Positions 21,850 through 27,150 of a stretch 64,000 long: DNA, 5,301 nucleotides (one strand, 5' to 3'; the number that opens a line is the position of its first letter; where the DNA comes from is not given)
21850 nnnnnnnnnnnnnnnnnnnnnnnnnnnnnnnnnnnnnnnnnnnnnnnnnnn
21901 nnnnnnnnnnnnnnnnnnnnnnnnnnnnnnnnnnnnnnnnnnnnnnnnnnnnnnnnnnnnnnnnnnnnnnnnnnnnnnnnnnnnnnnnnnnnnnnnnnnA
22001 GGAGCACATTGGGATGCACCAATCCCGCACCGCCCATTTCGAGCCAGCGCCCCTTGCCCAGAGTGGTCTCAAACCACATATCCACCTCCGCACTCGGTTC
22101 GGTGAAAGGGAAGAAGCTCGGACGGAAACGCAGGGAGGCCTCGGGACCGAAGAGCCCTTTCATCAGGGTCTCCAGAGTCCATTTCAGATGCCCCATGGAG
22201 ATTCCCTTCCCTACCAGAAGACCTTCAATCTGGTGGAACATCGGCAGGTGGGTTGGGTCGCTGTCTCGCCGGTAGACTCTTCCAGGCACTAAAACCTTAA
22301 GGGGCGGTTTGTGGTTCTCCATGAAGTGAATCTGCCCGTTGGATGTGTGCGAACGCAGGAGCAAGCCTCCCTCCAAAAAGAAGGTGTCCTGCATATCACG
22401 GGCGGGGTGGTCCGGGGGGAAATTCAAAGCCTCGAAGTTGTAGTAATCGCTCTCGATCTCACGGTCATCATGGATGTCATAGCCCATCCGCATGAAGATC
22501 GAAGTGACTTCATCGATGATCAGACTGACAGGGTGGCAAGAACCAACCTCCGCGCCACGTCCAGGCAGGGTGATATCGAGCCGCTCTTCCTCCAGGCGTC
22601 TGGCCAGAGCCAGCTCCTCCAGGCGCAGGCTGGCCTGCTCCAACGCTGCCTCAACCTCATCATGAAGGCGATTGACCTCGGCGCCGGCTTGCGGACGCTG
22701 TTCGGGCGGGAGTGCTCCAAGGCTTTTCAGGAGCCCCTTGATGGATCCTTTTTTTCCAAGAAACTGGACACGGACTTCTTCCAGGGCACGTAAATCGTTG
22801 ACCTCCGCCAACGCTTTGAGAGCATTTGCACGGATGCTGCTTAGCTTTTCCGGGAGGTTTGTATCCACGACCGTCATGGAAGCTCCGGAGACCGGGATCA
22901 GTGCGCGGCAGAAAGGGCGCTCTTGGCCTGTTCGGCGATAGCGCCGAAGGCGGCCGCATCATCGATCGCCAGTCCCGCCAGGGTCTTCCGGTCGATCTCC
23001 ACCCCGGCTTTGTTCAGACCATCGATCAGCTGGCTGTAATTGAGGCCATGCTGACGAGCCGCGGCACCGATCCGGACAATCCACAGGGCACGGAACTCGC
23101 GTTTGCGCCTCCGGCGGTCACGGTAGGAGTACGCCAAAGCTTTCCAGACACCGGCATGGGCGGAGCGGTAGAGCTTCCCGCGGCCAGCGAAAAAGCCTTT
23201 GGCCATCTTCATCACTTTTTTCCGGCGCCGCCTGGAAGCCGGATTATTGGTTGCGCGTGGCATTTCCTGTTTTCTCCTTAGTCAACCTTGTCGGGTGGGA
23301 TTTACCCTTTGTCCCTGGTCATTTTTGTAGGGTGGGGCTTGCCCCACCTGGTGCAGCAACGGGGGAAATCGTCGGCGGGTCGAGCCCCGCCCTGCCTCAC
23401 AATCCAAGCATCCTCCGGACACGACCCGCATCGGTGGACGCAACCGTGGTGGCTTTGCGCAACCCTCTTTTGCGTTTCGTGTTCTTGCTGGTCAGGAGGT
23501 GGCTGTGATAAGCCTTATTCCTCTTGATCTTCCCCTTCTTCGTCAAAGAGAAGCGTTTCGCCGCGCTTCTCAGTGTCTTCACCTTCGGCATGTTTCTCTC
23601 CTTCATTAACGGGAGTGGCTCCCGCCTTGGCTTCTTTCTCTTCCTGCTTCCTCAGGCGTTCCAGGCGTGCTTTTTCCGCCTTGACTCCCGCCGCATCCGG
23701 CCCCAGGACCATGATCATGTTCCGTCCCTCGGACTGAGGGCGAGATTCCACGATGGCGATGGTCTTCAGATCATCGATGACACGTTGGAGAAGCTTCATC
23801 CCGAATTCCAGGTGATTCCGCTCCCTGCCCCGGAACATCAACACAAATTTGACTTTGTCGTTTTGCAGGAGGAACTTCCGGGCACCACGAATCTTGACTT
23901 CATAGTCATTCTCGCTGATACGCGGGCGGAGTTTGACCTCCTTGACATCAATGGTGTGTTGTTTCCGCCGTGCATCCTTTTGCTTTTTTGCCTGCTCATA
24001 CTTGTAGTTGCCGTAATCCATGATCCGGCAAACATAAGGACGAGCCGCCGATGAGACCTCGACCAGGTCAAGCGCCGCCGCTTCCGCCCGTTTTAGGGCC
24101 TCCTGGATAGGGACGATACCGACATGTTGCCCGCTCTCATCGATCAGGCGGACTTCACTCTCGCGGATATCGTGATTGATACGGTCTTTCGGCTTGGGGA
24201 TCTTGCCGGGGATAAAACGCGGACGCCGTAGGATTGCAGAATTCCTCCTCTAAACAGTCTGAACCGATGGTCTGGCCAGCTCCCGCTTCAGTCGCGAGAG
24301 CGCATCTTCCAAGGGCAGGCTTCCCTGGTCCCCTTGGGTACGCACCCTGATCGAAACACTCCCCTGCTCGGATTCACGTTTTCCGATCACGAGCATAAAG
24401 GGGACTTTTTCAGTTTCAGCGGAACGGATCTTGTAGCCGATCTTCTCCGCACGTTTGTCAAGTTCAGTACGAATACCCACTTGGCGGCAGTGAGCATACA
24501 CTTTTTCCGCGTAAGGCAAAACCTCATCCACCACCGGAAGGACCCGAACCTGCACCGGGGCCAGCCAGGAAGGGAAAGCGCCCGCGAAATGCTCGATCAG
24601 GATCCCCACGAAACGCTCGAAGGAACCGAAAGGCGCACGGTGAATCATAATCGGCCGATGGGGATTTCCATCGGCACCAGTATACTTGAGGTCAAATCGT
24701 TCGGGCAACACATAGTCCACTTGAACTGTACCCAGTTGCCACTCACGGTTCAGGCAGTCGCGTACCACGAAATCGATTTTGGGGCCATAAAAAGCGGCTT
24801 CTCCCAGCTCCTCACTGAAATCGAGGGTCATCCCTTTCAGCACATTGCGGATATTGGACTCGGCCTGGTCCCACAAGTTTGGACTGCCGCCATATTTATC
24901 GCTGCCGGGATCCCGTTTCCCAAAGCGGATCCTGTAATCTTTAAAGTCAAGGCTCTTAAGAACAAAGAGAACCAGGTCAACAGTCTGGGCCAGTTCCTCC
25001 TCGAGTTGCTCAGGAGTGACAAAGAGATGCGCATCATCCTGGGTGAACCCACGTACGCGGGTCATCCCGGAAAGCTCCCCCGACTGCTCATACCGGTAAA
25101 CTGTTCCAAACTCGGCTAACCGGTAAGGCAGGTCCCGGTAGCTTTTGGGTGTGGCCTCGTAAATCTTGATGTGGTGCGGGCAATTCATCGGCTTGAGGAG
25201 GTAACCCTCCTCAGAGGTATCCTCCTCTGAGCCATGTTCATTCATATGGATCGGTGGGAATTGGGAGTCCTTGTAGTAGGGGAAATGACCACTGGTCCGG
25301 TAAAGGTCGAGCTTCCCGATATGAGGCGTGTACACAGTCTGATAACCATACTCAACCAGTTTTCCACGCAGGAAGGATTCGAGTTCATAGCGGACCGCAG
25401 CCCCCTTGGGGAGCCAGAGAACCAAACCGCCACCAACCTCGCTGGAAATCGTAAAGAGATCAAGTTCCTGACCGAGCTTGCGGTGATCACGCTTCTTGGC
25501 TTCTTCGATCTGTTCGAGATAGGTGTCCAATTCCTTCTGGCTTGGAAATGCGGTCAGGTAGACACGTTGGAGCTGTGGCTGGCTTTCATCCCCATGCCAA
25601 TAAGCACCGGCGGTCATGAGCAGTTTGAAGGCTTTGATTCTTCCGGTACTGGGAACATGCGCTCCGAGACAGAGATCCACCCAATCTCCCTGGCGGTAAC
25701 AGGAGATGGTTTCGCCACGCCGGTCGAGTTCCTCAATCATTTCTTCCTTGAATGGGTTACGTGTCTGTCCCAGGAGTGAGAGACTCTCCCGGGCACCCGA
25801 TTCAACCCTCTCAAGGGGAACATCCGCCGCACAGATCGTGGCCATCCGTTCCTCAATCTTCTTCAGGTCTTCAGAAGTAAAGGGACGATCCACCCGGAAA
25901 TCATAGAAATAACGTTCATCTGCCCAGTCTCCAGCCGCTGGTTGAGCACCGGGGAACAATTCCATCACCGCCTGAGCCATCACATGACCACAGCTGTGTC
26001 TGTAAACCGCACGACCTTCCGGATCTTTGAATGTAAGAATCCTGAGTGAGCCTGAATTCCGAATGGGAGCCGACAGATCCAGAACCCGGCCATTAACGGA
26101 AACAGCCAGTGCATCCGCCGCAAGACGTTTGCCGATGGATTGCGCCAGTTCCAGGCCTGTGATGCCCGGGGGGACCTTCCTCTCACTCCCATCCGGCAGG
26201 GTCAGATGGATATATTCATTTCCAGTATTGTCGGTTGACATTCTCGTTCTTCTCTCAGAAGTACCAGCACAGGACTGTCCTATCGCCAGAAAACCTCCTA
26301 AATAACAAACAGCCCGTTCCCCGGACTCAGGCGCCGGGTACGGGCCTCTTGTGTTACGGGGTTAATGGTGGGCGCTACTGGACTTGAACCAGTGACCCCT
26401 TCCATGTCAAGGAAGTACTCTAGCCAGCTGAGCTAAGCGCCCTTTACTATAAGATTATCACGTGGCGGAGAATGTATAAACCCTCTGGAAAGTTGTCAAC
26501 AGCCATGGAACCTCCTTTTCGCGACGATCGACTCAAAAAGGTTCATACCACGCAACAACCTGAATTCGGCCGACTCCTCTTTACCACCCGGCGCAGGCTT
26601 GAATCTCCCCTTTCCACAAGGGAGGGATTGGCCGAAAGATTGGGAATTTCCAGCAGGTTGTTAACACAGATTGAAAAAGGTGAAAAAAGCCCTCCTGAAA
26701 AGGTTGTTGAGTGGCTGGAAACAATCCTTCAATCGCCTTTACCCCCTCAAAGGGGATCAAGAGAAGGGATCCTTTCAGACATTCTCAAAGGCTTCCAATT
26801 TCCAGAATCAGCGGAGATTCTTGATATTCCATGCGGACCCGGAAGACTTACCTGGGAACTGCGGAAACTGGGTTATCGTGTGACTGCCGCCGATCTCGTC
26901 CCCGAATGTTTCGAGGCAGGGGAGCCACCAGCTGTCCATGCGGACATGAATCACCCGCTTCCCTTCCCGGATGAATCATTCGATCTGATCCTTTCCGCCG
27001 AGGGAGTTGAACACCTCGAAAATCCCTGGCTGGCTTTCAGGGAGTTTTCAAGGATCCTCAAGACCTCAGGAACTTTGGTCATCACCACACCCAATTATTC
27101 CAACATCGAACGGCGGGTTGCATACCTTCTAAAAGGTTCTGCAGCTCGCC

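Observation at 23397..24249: infC with non-AUG (AUC) start directly after the thrS stop, and a C-terminal extension overlapping rpmI by 77 nt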

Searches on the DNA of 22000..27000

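Call 4: search_rna_families(source=window, start=22000, end=27000, threshold=evalue, max_evalue=1)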
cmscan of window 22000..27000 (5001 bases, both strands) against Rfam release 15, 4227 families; matches with E-value up to 1: 1.
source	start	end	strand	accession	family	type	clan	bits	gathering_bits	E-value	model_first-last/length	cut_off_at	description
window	26369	26442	-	RF00005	tRNA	Gene; tRNA;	CL00001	64.6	29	7.7e-13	1-71/71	no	tRNA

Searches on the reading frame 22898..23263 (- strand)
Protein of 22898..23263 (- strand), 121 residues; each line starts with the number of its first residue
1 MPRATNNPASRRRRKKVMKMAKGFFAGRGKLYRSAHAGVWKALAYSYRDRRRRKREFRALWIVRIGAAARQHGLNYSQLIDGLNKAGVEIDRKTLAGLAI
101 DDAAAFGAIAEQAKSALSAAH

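Call 6: search_protein_families(library=pfam, proteins=[window:22898-23263:-], max_evalue=0.01)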
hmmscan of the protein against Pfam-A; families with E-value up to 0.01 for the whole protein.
window:22898-23263:- (121 aa): 1 family
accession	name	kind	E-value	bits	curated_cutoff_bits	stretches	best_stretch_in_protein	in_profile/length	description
PF00453.23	Ribosomal_L20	-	1.2e-40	138.3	30.8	1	3-108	1-106/107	Ribosomal protein L20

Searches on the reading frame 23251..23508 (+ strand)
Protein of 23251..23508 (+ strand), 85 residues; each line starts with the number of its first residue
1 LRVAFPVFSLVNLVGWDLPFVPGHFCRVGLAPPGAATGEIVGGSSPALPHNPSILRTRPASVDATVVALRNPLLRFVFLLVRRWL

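Call 55: search_protein_families(library=pfam, proteins=[window:23251-23508:+], max_evalue=0.1)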
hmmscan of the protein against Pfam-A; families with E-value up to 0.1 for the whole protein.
window:23251-23508:+ (85 aa): 0 families

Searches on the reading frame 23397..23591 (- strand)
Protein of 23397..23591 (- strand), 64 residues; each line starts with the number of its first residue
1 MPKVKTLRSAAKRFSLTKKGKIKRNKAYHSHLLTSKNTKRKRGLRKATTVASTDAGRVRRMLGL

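Call 6: search_protein_families(library=pfam, proteins=[window:23397-23591:-], max_evalue=0.01)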
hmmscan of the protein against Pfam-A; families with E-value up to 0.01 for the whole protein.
window:23397-23591:- (64 aa): 1 family
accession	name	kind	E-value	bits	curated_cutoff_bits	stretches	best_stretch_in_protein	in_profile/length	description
PF01632.24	Ribosomal_L35p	-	1.1e-23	83.8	28.9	1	2-62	1-61/61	Ribosomal protein L35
